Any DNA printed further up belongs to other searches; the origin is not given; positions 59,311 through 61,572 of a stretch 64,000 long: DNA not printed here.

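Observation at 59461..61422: Direct fusion of an [FeFe]-hydrogenase H-domain to a histidine kinase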

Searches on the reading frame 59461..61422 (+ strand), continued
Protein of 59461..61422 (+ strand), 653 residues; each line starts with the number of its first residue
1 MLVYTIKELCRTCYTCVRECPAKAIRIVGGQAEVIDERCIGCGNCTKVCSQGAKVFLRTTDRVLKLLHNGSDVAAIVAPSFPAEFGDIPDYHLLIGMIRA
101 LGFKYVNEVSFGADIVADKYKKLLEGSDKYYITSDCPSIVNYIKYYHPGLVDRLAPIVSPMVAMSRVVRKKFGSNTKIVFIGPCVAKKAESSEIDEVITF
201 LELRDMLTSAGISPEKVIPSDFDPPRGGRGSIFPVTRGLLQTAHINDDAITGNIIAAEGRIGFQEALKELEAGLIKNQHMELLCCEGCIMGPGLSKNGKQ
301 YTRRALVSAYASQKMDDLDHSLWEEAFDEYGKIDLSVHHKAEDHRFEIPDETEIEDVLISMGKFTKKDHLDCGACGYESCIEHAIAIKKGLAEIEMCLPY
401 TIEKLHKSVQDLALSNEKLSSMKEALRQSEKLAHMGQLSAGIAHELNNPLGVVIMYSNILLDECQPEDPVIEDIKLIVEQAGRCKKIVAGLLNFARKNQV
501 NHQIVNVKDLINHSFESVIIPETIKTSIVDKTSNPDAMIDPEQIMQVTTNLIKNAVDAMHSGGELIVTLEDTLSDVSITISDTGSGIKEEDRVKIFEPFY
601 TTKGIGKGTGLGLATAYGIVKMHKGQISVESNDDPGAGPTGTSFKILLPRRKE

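Call 60: find_homologous_proteins(query=A2, max_evalue=1e-30)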
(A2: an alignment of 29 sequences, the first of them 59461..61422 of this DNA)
Query A2 (29 sequences) (653 aa, profile of the alignment): 7674 proteins with E <= 1e-30 among 8000 candidates; the best 120 are listed.
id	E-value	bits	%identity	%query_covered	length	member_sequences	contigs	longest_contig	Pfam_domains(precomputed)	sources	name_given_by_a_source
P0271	1.2e-285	967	-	-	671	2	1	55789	PF02906.20,PF04060.19,PF12837.13,PF00037.33,PF02518.32,PF00512.32,PF12838.13,PF13237.12,PF13187.12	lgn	-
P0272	5.3e-285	965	-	-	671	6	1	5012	PF02906.20,PF04060.19,PF12837.13,PF00037.33,PF02518.32,PF00512.32,PF12838.13,PF13237.12,PF13187.12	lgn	-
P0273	7.0e-285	965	-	-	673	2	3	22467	PF02906.20,PF04060.19,PF00037.33,PF02518.32,PF00512.32,PF12838.13,PF13237.12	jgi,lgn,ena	-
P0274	1.4e-284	964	-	-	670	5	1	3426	PF02906.20,PF04060.19,PF00037.33,PF02518.32,PF00512.32,PF12838.13,PF13237.12,PF13187.12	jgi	jgi:two-component system NtrC family sensor kinase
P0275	3.3e-284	963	-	-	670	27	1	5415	PF02906.20,PF04060.19,PF00037.33,PF02518.32,PF00512.32,PF12838.13,PF13237.12,PF13187.12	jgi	jgi:two-component system NtrC family sensor kinase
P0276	5.2e-284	962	-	-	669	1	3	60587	PF14697.12,PF12837.13,PF00512.32,PF12838.13,PF02906.20,PF12797.13,PF04060.19,PF00037.33,PF02518.32,PF25160.2,PF13237.12,PF13187.12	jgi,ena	-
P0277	5.7e-284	962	-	-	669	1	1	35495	PF14697.12,PF12837.13,PF00512.32,PF12838.13,PF02906.20,PF12797.13,PF04060.19,PF00037.33,PF02518.32,PF25160.2,PF13237.12,PF13187.12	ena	-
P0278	6.2e-284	962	-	-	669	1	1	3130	PF14697.12,PF12837.13,PF00512.32,PF12838.13,PF02906.20,PF12797.13,PF04060.19,PF00037.33,PF02518.32,PF25160.2,PF13237.12,PF13187.12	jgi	-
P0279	9.8e-284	961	-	-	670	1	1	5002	PF02906.20,PF04060.19,PF00037.33,PF02518.32,PF00512.32,PF12838.13,PF13237.12,PF13187.12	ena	-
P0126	1.1e-283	961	-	-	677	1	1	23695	PF02906.20,PF04060.19,PF00037.33,PF02518.32,PF00512.32,PF12838.13,PF25160.2,PF13237.12,PF13187.12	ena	-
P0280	1.7e-283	960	-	-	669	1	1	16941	PF14697.12,PF12837.13,PF00512.32,PF12838.13,PF02906.20,PF12797.13,PF04060.19,PF00037.33,PF02518.32,PF25160.2,PF13237.12,PF13187.12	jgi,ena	jgi:signal transduction histidine kinase/NAD-dependent dihydropyrimidine dehydrogenase PreA subunit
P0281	1.7e-283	960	-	-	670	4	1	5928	PF02906.20,PF04060.19,PF00037.33,PF02518.32,PF00512.32,PF13237.12,PF13187.12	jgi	jgi:two-component system, NtrC family, sensor kinase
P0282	2.0e-283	960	-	-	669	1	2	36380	PF14697.12,PF12837.13,PF00512.32,PF12838.13,PF02906.20,PF12797.13,PF04060.19,PF00037.33,PF02518.32,PF25160.2,PF13237.12,PF13187.12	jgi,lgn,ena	jgi:signal transduction histidine kinase/NAD-dependent dihydropyrimidine dehydrogenase PreA subunit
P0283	2.2e-283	960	-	-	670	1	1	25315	PF02906.20,PF04060.19,PF00037.33,PF02518.32,PF00512.32,PF12838.13,PF13237.12,PF13187.12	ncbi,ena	-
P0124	2.5e-283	960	-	-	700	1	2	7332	PF02906.20,PF04060.19,PF12837.13,PF00037.33,PF02518.32,PF00512.32,PF12838.13,PF25160.2,PF13237.12,PF13187.12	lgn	-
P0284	2.9e-283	960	-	-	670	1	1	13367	PF02906.20,PF04060.19,PF12837.13,PF00037.33,PF02518.32,PF00512.32,PF12838.13,PF25160.2,PF13237.12,PF13187.12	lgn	-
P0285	3.4e-283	959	-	-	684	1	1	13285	PF14697.12,PF02906.20,PF04060.19,PF12837.13,PF00037.33,PF02518.32,PF00512.32,PF12838.13,PF25160.2,PF13237.12,PF13187.12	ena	-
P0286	4.4e-283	959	-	-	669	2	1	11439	PF02906.20,PF04060.19,PF00037.33,PF02518.32,PF00512.32,PF12838.13,PF13237.12,PF13187.12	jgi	jgi:two-component system, NtrC family, sensor kinase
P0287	4.9e-283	959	-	-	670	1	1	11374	PF02906.20,PF04060.19,PF00037.33,PF02518.32,PF00512.32,PF12838.13,PF25160.2,PF13237.12,PF13187.12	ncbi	-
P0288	5.4e-283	959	-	-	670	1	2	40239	PF02906.20,PF04060.19,PF12837.13,PF00037.33,PF02518.32,PF00512.32,PF12838.13,PF25160.2,PF13237.12,PF13187.12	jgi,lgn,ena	-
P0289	6.1e-283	958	-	-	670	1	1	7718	PF02906.20,PF04060.19,PF00037.33,PF02518.32,PF00512.32,PF12838.13,PF25160.2,PF13237.12,PF13187.12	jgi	jgi:signal transduction histidine kinase/NAD-dependent dihydropyrimidine dehydrogenase PreA subunit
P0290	7.5e-283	958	-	-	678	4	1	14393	PF02906.20,PF04060.19,PF12837.13,PF00037.33,PF02518.32,PF00512.32,PF12838.13,PF25160.2,PF13237.12,PF13187.12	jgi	jgi:two-component system NtrC family sensor kinase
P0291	7.5e-283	958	-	-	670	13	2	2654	PF14697.12,PF02906.20,PF04060.19,PF12837.13,PF00037.33,PF02518.32,PF00512.32,PF12838.13,PF25160.2,PF13237.12,PF13187.12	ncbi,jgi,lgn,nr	ncbi:MAG: histidine kinase [Chloroflexi bacterium]|nr:histidine kinase [Chloroflexota bacterium]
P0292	8.3e-283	958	-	-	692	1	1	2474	PF02906.20,PF04060.19,PF12837.13,PF00037.33,PF02518.32,PF00512.32,PF12838.13,PF25160.2,PF13237.12,PF13187.12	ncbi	-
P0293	1.0e-282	958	-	-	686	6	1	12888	PF02906.20,PF04060.19,PF00037.33,PF02518.32,PF00512.32,PF13237.12,PF13187.12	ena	-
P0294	1.3e-282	957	-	-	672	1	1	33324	PF02906.20,PF04060.19,PF00037.33,PF02518.32,PF00512.32,PF25160.2,PF13237.12,PF13187.12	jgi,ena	-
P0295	1.4e-282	957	-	-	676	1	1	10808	PF02906.20,PF04060.19,PF00037.33,PF02518.32,PF00512.32,PF12838.13,PF25160.2,PF13237.12,PF13187.12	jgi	jgi:two-component system NtrC family sensor kinase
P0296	1.4e-282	957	-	-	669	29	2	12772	PF02906.20,PF04060.19,PF00037.33,PF02518.32,PF00512.32,PF12838.13,PF13237.12,PF13187.12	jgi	jgi:signal transduction histidine kinase/iron only hydrogenase large subunit-like protein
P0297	1.6e-282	957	-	-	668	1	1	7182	PF02906.20,PF04060.19,PF00037.33,PF02518.32,PF00512.32,PF12838.13,PF25160.2,PF13237.12,PF13187.12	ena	-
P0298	1.6e-282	957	-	-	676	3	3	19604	PF02906.20,PF04060.19,PF00037.33,PF02518.32,PF00512.32,PF12838.13,PF13237.12,PF13187.12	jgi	jgi:two-component system NtrC family sensor kinase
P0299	2.1e-282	957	-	-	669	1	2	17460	PF14697.12,PF12837.13,PF00512.32,PF12838.13,PF02906.20,PF12797.13,PF04060.19,PF00037.33,PF02518.32,PF25160.2,PF13237.12,PF13187.12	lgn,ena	-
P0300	3.3e-282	956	-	-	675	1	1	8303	PF14697.12,PF12837.13,PF00512.32,PF12838.13,PF02906.20,PF12797.13,PF04060.19,PF00037.33,PF02518.32,PF25160.2,PF13237.12,PF13187.12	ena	-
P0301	4.9e-282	955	-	-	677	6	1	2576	PF02906.20,PF04060.19,PF12837.13,PF00037.33,PF02518.32,PF00512.32,PF12838.13,PF25160.2,PF13237.12,PF13187.12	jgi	jgi:signal transduction histidine kinase/NAD-dependent dihydropyrimidine dehydrogenase PreA subunit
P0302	5.0e-282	955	-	-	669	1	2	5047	PF02906.20,PF04060.19,PF00037.33,PF02518.32,PF00512.32,PF13237.12,PF13187.12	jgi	jgi:two-component system, NtrC family, sensor kinase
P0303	5.4e-282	955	-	-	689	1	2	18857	PF14697.12,PF02906.20,PF04060.19,PF12837.13,PF00037.33,PF02518.32,PF00512.32,PF12838.13,PF25160.2,PF13237.12,PF13187.12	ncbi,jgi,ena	-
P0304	6.7e-282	955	-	-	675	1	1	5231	PF02906.20,PF04060.19,PF12837.13,PF00037.33,PF02518.32,PF00512.32,PF25160.2,PF13237.12,PF13187.12,PF14501.13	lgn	-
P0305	8.2e-282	955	-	-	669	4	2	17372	PF14697.12,PF12837.13,PF00512.32,PF12838.13,PF02906.20,PF12797.13,PF04060.19,PF00037.33,PF02518.32,PF25160.2,PF13237.12,PF13187.12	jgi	jgi:signal transduction histidine kinase/NAD-dependent dihydropyrimidine dehydrogenase PreA subunit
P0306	8.7e-282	955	-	-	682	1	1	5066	PF14697.12,PF02906.20,PF04060.19,PF00037.33,PF02518.32,PF00512.32,PF25160.2,PF13237.12,PF13187.12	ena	-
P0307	9.4e-282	955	-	-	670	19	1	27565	PF02906.20,PF04060.19,PF00037.33,PF02518.32,PF00512.32,PF12838.13,PF13237.12,PF13187.12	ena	-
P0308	1.0e-281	954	-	-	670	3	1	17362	PF14697.12,PF02906.20,PF04060.19,PF12837.13,PF00037.33,PF02518.32,PF00512.32,PF12838.13,PF25160.2,PF13237.12,PF13187.12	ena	-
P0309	1.0e-281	954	-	-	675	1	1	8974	PF02906.20,PF04060.19,PF02518.32,PF00512.32,PF13237.12,PF13187.12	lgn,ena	-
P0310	1.1e-281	954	-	-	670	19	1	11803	PF02906.20,PF04060.19,PF00037.33,PF02518.32,PF00512.32,PF13237.12,PF13187.12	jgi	jgi:signal transduction histidine kinase/NAD-dependent dihydropyrimidine dehydrogenase PreA subunit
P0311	1.1e-281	954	-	-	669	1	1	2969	PF14697.12,PF12837.13,PF00512.32,PF12838.13,PF02906.20,PF12797.13,PF04060.19,PF00037.33,PF02518.32,PF25160.2,PF13237.12,PF13187.12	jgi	-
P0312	1.2e-281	954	-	-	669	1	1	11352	PF14697.12,PF12837.13,PF00512.32,PF12838.13,PF02906.20,PF12797.13,PF04060.19,PF00037.33,PF02518.32,PF25160.2,PF13237.12,PF13187.12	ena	-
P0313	1.5e-281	954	-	-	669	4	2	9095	PF02906.20,PF04060.19,PF00037.33,PF02518.32,PF00512.32,PF13237.12,PF13187.12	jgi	jgi:signal transduction histidine kinase/iron only hydrogenase large subunit-like protein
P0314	1.6e-281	954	-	-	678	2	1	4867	PF02906.20,PF04060.19,PF12837.13,PF02518.32,PF00512.32,PF13237.12,PF13187.12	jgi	jgi:two-component system NtrC family sensor kinase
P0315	1.6e-281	954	-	-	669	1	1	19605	PF02906.20,PF04060.19,PF00037.33,PF02518.32,PF00512.32,PF12838.13,PF13237.12,PF13187.12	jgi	jgi:two-component system, NtrC family, sensor kinase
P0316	1.7e-281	954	-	-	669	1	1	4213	PF14697.12,PF12837.13,PF00512.32,PF12838.13,PF02906.20,PF12797.13,PF04060.19,PF00037.33,PF02518.32,PF25160.2,PF13237.12,PF13187.12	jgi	jgi:two-component system NtrC family sensor kinase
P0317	1.8e-281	954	-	-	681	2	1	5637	PF02906.20,PF04060.19,PF12837.13,PF00037.33,PF02518.32,PF00512.32,PF25160.2,PF13237.12,PF13187.12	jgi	jgi:two-component system NtrC family sensor kinase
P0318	2.1e-281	953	-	-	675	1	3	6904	PF14697.12,PF02906.20,PF04060.19,PF12837.13,PF00037.33,PF02518.32,PF00512.32,PF12838.13,PF25160.2,PF13237.12,PF13187.12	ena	-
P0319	2.2e-281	953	-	-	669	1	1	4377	PF14697.12,PF12837.13,PF00512.32,PF12838.13,PF02906.20,PF12797.13,PF04060.19,PF00037.33,PF02518.32,PF25160.2,PF13237.12,PF13187.12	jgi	-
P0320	2.2e-281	953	-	-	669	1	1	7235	PF02906.20,PF04060.19,PF00037.33,PF02518.32,PF00512.32,PF13237.12,PF13187.12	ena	-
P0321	2.3e-281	953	-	-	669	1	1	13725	PF14697.12,PF12837.13,PF00512.32,PF12838.13,PF02906.20,PF12797.13,PF04060.19,PF00037.33,PF02518.32,PF25160.2,PF13237.12,PF13187.12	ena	-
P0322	2.6e-281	953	-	-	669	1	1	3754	PF14697.12,PF12837.13,PF00512.32,PF12838.13,PF02906.20,PF12797.13,PF04060.19,PF00037.33,PF02518.32,PF25160.2,PF13237.12,PF13187.12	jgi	jgi:two-component system NtrC family sensor kinase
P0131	3.1e-281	953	-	-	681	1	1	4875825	PF02906.20,PF04060.19,PF02518.32,PF00512.32,PF12838.13,PF25160.2,PF13237.12,PF13187.12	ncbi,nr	ncbi:MAG: 4Fe-4S dicluster domain-containing protein [Armatimonadota bacterium]|nr:MAG: 4Fe-4S diclu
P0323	3.2e-281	953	-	-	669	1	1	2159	PF02906.20,PF04060.19,PF00037.33,PF02518.32,PF00512.32,PF12838.13,PF13237.12,PF13187.12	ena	-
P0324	3.8e-281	953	-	-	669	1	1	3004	PF14697.12,PF12837.13,PF00512.32,PF12838.13,PF02906.20,PF12797.13,PF04060.19,PF00037.33,PF02518.32,PF25160.2,PF13237.12,PF13187.12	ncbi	-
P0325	3.9e-281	953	-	-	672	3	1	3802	PF14697.12,PF02906.20,PF04060.19,PF12837.13,PF00037.33,PF02518.32,PF00512.32,PF12838.13,PF25160.2,PF13237.12,PF13187.12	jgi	jgi:two-component system NtrC family sensor kinase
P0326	4.0e-281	952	-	-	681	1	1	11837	PF02906.20,PF04060.19,PF00037.33,PF02518.32,PF00512.32,PF12838.13,PF13237.12,PF13187.12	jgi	-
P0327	4.8e-281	952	-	-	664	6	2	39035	PF02906.20,PF04060.19,PF00037.33,PF02518.32,PF00512.32,PF12838.13,PF13589.13,PF13237.12,PF13187.12,PF14501.13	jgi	-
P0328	6.5e-281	952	-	-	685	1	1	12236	PF02906.20,PF04060.19,PF12837.13,PF00037.33,PF02518.32,PF00512.32,PF25160.2,PF13237.12,PF13187.12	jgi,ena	-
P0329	7.1e-281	952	-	-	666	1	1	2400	PF02906.20,PF04060.19,PF12837.13,PF00037.33,PF02518.32,PF00512.32,PF12838.13,PF25160.2,PF13237.12,PF13187.12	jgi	jgi:two-component system NtrC family sensor kinase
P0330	7.7e-281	952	-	-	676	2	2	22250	PF02906.20,PF04060.19,PF00037.33,PF02518.32,PF00512.32,PF13237.12,PF13187.12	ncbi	-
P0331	8.0e-281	951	-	-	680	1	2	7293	PF02906.20,PF12797.13,PF04060.19,PF00037.33,PF02518.32,PF00512.32,PF13237.12,PF13187.12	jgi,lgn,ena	-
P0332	1.0e-280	951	-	-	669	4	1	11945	PF02906.20,PF04060.19,PF00037.33,PF02518.32,PF00512.32,PF12838.13,PF13237.12,PF13187.12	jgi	jgi:two-component system NtrC family sensor kinase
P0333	1.5e-280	951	-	-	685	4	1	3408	PF02906.20,PF04060.19,PF00037.33,PF02518.32,PF00512.32,PF12838.13,PF13237.12,PF13187.12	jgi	jgi:two-component system NtrC family sensor kinase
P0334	1.7e-280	950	-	-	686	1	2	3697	PF02906.20,PF04060.19,PF00037.33,PF02518.32,PF00512.32,PF25160.2,PF13237.12,PF13187.12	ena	-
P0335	1.8e-280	950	-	-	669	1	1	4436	PF02906.20,PF04060.19,PF00037.33,PF02518.32,PF00512.32,PF12838.13,PF13237.12,PF13187.12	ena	-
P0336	1.9e-280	950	-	-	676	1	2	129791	PF02906.20,PF04060.19,PF12837.13,PF00037.33,PF02518.32,PF00512.32,PF12838.13,PF25160.2,PF13237.12,PF13187.12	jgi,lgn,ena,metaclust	metaclust:\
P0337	2.1e-280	950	-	-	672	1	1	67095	PF14697.12,PF12837.13,PF00512.32,PF12838.13,PF02906.20,PF12797.13,PF04060.19,PF00037.33,PF02518.32,PF25160.2,PF13237.12,PF13187.12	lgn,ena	-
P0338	2.4e-280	950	-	-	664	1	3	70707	PF02906.20,PF04060.19,PF00037.33,PF02518.32,PF00512.32,PF12838.13,PF13237.12,PF13187.12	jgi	-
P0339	2.4e-280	950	-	-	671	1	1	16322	PF14697.12,PF02906.20,PF04060.19,PF12837.13,PF00037.33,PF02518.32,PF00512.32,PF12838.13,PF25160.2,PF13237.12,PF13187.12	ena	-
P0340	2.8e-280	950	-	-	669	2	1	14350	PF02906.20,PF04060.19,PF00037.33,PF02518.32,PF00512.32,PF12838.13,PF13237.12,PF13187.12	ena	-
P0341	2.9e-280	950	-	-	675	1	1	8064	PF02906.20,PF04060.19,PF00037.33,PF02518.32,PF00512.32,PF13237.12,PF13187.12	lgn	-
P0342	4.3e-280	949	-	-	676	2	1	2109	PF14697.12,PF02906.20,PF04060.19,PF12837.13,PF00037.33,PF02518.32,PF00512.32,PF12838.13,PF25160.2,PF13237.12,PF13187.12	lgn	-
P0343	4.6e-280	949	-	-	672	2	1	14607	PF14697.12,PF02906.20,PF04060.19,PF12837.13,PF00037.33,PF02518.32,PF00512.32,PF12838.13,PF25160.2,PF13237.12,PF13187.12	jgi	-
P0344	4.8e-280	949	-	-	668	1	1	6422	PF02906.20,PF04060.19,PF00037.33,PF02518.32,PF00512.32,PF12838.13,PF13237.12,PF13187.12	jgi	-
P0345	5.0e-280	949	-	-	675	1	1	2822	PF14697.12,PF02906.20,PF04060.19,PF12837.13,PF00037.33,PF02518.32,PF00512.32,PF12838.13,PF25160.2,PF13237.12,PF13187.12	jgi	-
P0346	5.7e-280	949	-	-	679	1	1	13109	PF14697.12,PF02906.20,PF04060.19,PF00037.33,PF02518.32,PF00512.32,PF12838.13,PF25160.2,PF13237.12,PF13187.12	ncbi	ncbi:MAG: [Fe-Fe] hydrogenase large subunit C-terminal domain-containing protein [Pseudomonadota bac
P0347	8.4e-280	948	-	-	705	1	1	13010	PF14697.12,PF02906.20,PF04060.19,PF12837.13,PF00037.33,PF02518.32,PF00512.32,PF12838.13,PF25160.2,PF13237.12,PF13187.12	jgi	jgi:signal transduction histidine kinase/ferredoxin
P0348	9.9e-280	948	-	-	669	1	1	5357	PF02906.20,PF04060.19,PF00037.33,PF02518.32,PF00512.32,PF13237.12,PF13187.12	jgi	-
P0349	2.0e-279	947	-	-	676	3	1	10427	PF02906.20,PF04060.19,PF12837.13,PF00037.33,PF02518.32,PF00512.32,PF25160.2,PF13237.12,PF13187.12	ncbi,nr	ncbi:MAG: histidine kinase [Planctomycetes bacterium]|nr:histidine kinase [Planctomycetota bacterium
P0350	2.1e-279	947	-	-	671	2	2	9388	PF02906.20,PF04060.19,PF00037.33,PF02518.32,PF00512.32,PF25160.2,PF13237.12,PF13187.12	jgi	jgi:two-component system NtrC family sensor kinase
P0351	2.1e-279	947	-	-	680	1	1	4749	PF02906.20,PF04060.19,PF12837.13,PF00037.33,PF02518.32,PF00512.32,PF25160.2,PF13237.12,PF13187.12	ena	-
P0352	2.1e-279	947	-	-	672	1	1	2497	PF02906.20,PF04060.19,PF00037.33,PF02518.32,PF00512.32,PF13237.12,PF13187.12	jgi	jgi:signal transduction histidine kinase/iron only hydrogenase large subunit-like protein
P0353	2.3e-279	947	-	-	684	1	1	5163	PF02906.20,PF04060.19,PF02518.32,PF00512.32,PF12838.13,PF25160.2,PF13237.12,PF13187.12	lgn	-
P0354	2.3e-279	947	-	-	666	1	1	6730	PF02906.20,PF04060.19,PF00037.33,PF02518.32,PF00512.32,PF12838.13,PF13237.12,PF13187.12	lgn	-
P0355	2.3e-279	947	-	-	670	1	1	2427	PF02906.20,PF04060.19,PF12837.13,PF00037.33,PF02518.32,PF00512.32,PF12838.13,PF25160.2,PF13237.12,PF13187.12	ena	-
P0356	2.7e-279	946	-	-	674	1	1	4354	PF02906.20,PF04060.19,PF00037.33,PF02518.32,PF00512.32,PF12838.13,PF25160.2,PF13237.12,PF13187.12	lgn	-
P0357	2.9e-279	946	-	-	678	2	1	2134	PF14697.12,PF02906.20,PF04060.19,PF00037.33,PF02518.32,PF00512.32,PF12838.13,PF25160.2,PF13237.12,PF13187.12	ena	-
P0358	3.1e-279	946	-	-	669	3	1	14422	PF02906.20,PF04060.19,PF00037.33,PF02518.32,PF00512.32,PF13237.12,PF13187.12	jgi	jgi:signal transduction histidine kinase/iron only hydrogenase large subunit-like protein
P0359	3.1e-279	946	-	-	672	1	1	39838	PF14697.12,PF02906.20,PF04060.19,PF12837.13,PF00037.33,PF02518.32,PF00512.32,PF12838.13,PF25160.2,PF13237.12,PF13187.12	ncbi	-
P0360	3.1e-279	946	-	-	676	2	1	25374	PF14697.12,PF02906.20,PF04060.19,PF12837.13,PF00037.33,PF02518.32,PF00512.32,PF12838.13,PF25160.2,PF13237.12,PF13187.12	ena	-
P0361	3.4e-279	946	55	100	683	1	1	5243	PF02906.20,PF04060.19,PF00037.33,PF02518.32,PF00512.32,PF12838.13,PF13237.12,PF13187.12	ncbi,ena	-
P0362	3.6e-279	946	-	-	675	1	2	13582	PF02906.20,PF04060.19,PF00037.33,PF02518.32,PF00512.32,PF13237.12,PF13187.12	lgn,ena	-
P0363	3.7e-279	946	-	-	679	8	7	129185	PF02906.20,PF04060.19,PF00037.33,PF02518.32,PF00512.32,PF12838.13,PF25160.2,PF13237.12,PF13187.12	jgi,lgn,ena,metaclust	jgi:two-component system NtrC family sensor kinase|metaclust:\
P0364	4.3e-279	946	-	-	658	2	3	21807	PF02906.20,PF04060.19,PF00037.33,PF02518.32,PF00512.32,PF12838.13,PF13237.12,PF13187.12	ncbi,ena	-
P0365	4.5e-279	946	-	-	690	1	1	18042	PF02906.20,PF04060.19,PF12837.13,PF00037.33,PF02518.32,PF00512.32,PF12838.13,PF13589.13,PF13237.12,PF13187.12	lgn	-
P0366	5.7e-279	945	-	-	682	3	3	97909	PF02906.20,PF04060.19,PF12837.13,PF00037.33,PF02518.32,PF00512.32,PF13237.12,PF13187.12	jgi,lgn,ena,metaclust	metaclust:\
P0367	1.0e-278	945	-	-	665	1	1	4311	PF02906.20,PF04060.19,PF12837.13,PF00037.33,PF02518.32,PF00512.32,PF12838.13,PF13237.12,PF13187.12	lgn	-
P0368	1.1e-278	944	-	-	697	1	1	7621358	PF02906.20,PF04060.19,PF12837.13,PF00037.33,PF02518.32,PF00512.32,PF12838.13,PF25160.2,PF13237.12,PF13187.12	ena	-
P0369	1.1e-278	944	-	-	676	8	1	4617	PF14697.12,PF02906.20,PF04060.19,PF12837.13,PF00037.33,PF02518.32,PF00512.32,PF12838.13,PF25160.2,PF13237.12,PF13187.12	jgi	-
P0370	1.1e-278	944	-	-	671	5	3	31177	PF02906.20,PF04060.19,PF12837.13,PF00037.33,PF02518.32,PF00512.32,PF12838.13,PF25160.2,PF13237.12,PF13187.12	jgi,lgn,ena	-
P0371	1.2e-278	944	54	100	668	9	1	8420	PF02906.20,PF04060.19,PF00037.33,PF02518.32,PF00512.32,PF12838.13,PF13237.12,PF13187.12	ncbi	ncbi:MAG: [Fe-Fe] hydrogenase large subunit C-terminal domain-containing protein [Phycisphaerae bact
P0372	1.6e-278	944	-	-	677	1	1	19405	PF02906.20,PF04060.19,PF12837.13,PF00037.33,PF02518.32,PF00512.32,PF13237.12,PF13187.12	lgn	-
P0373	1.9e-278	944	54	100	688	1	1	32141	PF02906.20,PF04060.19,PF00037.33,PF02518.32,PF00512.32,PF12838.13,PF13237.12,PF13187.12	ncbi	ncbi:MAG: [Fe-Fe] hydrogenase large subunit C-terminal domain-containing protein [Phycisphaerae bact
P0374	1.9e-278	944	54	99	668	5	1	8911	PF02906.20,PF04060.19,PF00037.33,PF02518.32,PF00512.32,PF12838.13,PF13237.12,PF13187.12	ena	-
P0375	2.8e-278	943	-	-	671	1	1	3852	PF02906.20,PF04060.19,PF02518.32,PF00512.32,PF25160.2,PF13237.12,PF13187.12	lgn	-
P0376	3.3e-278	943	52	99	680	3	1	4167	PF02906.20,PF04060.19,PF00037.33,PF02518.32,PF00512.32,PF12838.13,PF13589.13,PF25160.2,PF13237.12,PF13187.12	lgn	-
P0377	3.3e-278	943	-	-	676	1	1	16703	PF02906.20,PF12797.13,PF04060.19,PF00037.33,PF02518.32,PF00512.32,PF12838.13,PF25160.2,PF13237.12,PF13187.12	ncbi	-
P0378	5.0e-278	942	-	-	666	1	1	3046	PF02906.20,PF04060.19,PF00037.33,PF02518.32,PF00512.32,PF12838.13,PF13237.12,PF13187.12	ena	-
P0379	8.6e-278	941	53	100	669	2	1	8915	PF02906.20,PF04060.19,PF00037.33,PF02518.32,PF00512.32,PF12838.13,PF13237.12,PF13187.12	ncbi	-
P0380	8.8e-278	941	-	-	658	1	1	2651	PF02906.20,PF04060.19,PF00037.33,PF02518.32,PF00512.32,PF12838.13,PF13237.12,PF13187.12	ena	-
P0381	9.5e-278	941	-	-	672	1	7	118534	PF02906.20,PF04060.19,PF00037.33,PF02518.32,PF00512.32,PF12838.13,PF25160.2,PF13237.12,PF13187.12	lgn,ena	-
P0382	1.1e-277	941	-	-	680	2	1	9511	PF02906.20,PF04060.19,PF12837.13,PF00037.33,PF02518.32,PF00512.32,PF13237.12,PF13187.12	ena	-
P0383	1.2e-277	941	-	-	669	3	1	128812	PF02906.20,PF04060.19,PF00037.33,PF02518.32,PF00512.32,PF12838.13,PF25160.2,PF13237.12,PF13187.12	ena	-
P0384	1.4e-277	941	-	-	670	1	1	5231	PF02906.20,PF12797.13,PF04060.19,PF12837.13,PF00037.33,PF02518.32,PF00512.32,PF13589.13,PF25160.2,PF13237.12,PF13187.12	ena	-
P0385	1.4e-277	941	-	-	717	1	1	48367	PF02906.20,PF04060.19,PF00037.33,PF02518.32,PF00512.32,PF25160.2,PF13237.12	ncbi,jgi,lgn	-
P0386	1.4e-277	941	-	-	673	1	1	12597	PF02906.20,PF04060.19,PF02518.32,PF00512.32,PF25160.2,PF13237.12,PF13187.12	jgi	jgi:two-component system, NtrC family, sensor kinase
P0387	1.6e-277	941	-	-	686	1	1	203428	PF02906.20,PF04060.19,PF00037.33,PF02518.32,PF00512.32,PF12838.13,PF13237.12,PF13187.12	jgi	jgi:signal transduction histidine kinase/NAD-dependent dihydropyrimidine dehydrogenase PreA subunit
